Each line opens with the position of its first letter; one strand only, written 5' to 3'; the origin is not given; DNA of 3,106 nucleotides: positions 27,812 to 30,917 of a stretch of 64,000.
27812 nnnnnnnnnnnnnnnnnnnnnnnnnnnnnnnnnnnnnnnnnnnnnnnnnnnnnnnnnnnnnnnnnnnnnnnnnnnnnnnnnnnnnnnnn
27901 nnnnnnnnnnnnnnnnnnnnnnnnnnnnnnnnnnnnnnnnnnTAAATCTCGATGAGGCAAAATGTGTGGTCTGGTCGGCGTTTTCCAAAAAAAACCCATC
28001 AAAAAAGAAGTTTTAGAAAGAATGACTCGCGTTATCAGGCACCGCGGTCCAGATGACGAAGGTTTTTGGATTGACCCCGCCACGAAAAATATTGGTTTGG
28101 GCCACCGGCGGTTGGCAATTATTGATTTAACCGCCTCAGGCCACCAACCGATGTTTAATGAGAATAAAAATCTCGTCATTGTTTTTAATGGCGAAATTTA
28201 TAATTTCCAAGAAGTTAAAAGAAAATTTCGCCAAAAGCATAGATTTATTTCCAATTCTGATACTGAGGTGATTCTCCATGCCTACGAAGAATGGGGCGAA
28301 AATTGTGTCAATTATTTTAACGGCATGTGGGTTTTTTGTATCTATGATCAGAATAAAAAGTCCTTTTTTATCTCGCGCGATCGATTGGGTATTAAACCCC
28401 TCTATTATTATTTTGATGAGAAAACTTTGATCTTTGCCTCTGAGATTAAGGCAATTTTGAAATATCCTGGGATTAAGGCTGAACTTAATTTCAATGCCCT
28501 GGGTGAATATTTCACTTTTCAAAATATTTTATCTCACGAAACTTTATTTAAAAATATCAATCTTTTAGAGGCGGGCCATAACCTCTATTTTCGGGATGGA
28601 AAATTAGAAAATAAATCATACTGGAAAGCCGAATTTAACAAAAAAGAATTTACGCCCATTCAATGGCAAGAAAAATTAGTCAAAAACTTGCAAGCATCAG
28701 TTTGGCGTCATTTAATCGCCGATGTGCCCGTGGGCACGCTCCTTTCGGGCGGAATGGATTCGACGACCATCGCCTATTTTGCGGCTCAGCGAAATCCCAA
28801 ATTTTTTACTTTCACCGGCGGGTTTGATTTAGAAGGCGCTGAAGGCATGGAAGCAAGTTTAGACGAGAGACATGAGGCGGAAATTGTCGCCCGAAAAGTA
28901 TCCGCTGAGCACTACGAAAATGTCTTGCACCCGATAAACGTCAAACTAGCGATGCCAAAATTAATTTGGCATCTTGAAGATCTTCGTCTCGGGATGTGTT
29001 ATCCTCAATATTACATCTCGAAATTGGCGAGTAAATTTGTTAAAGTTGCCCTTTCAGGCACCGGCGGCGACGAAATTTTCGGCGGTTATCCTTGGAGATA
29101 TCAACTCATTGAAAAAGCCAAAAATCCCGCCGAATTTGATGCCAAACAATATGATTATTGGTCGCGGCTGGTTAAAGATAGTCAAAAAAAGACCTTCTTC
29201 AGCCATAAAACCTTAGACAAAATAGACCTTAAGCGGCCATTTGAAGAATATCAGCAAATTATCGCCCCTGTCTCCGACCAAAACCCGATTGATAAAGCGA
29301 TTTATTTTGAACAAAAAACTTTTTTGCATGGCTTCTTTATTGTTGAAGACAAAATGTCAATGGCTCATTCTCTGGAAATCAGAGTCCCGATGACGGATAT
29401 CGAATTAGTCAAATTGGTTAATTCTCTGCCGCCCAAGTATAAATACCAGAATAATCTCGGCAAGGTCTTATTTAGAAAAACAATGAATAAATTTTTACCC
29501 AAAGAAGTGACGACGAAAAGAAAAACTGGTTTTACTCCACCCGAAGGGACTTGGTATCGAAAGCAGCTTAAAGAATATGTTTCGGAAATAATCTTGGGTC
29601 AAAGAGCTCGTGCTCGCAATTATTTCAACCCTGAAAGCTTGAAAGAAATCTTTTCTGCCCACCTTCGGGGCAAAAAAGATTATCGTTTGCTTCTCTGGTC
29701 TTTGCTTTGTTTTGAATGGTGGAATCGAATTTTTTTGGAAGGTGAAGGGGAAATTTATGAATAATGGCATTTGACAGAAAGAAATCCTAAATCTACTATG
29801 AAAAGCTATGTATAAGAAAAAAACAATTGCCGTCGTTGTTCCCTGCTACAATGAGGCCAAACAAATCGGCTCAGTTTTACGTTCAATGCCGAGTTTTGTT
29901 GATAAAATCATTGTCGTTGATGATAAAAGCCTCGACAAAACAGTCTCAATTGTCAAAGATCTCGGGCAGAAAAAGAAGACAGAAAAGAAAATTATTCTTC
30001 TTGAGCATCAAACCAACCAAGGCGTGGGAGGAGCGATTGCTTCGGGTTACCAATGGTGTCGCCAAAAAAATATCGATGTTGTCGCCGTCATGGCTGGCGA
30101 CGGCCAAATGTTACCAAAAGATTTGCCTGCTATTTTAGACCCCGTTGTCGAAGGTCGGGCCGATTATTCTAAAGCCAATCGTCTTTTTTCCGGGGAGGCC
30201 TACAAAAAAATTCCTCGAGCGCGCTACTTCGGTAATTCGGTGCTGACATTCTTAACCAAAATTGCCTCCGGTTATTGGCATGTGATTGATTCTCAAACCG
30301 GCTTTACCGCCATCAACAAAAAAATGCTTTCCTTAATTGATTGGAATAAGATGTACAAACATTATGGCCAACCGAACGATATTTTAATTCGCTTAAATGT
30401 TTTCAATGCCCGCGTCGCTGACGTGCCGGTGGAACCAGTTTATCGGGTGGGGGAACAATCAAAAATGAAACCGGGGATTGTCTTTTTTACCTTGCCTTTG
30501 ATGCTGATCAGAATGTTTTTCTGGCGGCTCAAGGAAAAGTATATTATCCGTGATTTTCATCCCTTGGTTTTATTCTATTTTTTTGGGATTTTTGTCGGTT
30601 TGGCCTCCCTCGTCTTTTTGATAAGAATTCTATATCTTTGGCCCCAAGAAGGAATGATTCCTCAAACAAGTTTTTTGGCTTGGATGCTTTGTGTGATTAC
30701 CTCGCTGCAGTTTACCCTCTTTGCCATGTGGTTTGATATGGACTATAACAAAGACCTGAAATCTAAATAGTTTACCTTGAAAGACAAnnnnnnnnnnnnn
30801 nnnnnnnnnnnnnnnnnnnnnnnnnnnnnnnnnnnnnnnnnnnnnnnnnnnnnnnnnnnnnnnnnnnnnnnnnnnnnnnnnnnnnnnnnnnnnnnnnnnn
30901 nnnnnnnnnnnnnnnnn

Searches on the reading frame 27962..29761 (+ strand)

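Call 37: search_protein_families(library=pfam, proteins=[window:27962-29761:+], max_evalue=0.001)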
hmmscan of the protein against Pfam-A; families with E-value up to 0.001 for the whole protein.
window:27962-29761:+ (600 aa): 4 families
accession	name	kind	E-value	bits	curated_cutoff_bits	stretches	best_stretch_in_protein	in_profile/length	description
PF00733.27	Asn_synthase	-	1.6e-82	278.4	21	1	241-588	4-353/354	Asparagine synthase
PF13537.11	GATase_7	-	1.2e-46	158.2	25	1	48-166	1-122/123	Glutamine amidotransferase domain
PF13522.11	GATase_6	-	1.3e-45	155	27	1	30-161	1-130/130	Glutamine amidotransferase domain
PF12481.13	DUF3700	-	7.7e-05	22.7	27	1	59-168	65-178/228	Aluminium induced protein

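Call 87: search_protein_families(library=ncbifam, proteins=[window:27962-29761:+], max_evalue=0.00001)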
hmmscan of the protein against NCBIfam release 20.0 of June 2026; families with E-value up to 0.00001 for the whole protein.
window:27962-29761:+ (600 aa): 9 families
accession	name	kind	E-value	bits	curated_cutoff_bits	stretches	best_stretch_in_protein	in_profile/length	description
TIGR01536.1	asn_synth_AEB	equivalog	1.2e-142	476.6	267.1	1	2-524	1-517/517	asparagine synthase (glutamine-hydrolyzing)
TIGR03108.1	eps_aminotran_1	hypoth_equivalog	1.6e-138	463.1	816.9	2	1-384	1-383/628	XrtA/PEP-CTERM system amidotransferase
TIGR03104.1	trio_amidotrans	equivalog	6.9e-115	384.5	570.1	1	1-587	1-585/589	N-acetylglutaminylglutamine amidotransferase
NF006949.0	PRK09431.1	equivalog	1e-95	321.4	499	2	1-394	1-372/554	asparagine synthase B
NF033535.1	lass_lactam_cya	exception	1.9e-74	251.4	525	2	1-413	1-415/668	lasso peptide isopeptide bond-forming cyclase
NF033561.1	macrolact_Ik_Al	subfamily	6.8e-13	48.1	300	1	130-280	88-237/561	albusnodin/ikarugamycin family macrolactam cyclase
NF001484.0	PRK00331.1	subfamily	3.7e-11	42.1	381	1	40-168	63-201/601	isomerizing glutamine--fructose-6-phosphate transaminase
TIGR01134.1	purF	equivalog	2.1e-10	40.5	350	1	42-165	64-199/432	amidophosphoribosyltransferase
TIGR01135.1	glmS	equivalog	2.1e-09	36.5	418.05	1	41-168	63-200/607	glutamine--fructose-6-phosphate transaminase (isomerizing)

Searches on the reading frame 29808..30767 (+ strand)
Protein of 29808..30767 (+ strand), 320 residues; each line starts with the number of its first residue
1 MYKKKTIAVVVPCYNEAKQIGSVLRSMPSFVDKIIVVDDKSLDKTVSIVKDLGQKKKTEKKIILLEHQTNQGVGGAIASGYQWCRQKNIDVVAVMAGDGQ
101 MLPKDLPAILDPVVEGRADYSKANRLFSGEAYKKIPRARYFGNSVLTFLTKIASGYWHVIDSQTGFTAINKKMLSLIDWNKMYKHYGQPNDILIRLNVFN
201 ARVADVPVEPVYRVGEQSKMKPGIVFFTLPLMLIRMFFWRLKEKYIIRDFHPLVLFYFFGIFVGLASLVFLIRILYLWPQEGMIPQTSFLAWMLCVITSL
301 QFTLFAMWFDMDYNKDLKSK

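Call 37: search_protein_families(library=pfam, proteins=[window:29808-30767:+], max_evalue=0.001)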
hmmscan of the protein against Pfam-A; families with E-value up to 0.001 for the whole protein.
window:29808-30767:+ (320 aa): 2 families
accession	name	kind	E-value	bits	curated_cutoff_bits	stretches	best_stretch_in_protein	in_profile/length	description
PF00535.33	Glycos_transf_2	-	7.1e-22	78.5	23.3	1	9-174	2-164/168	Glycosyl transferase family 2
PF13641.12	Glyco_tranf_2_3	-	5.8e-05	23.6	27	1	7-102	3-100/230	Glycosyltransferase like family 2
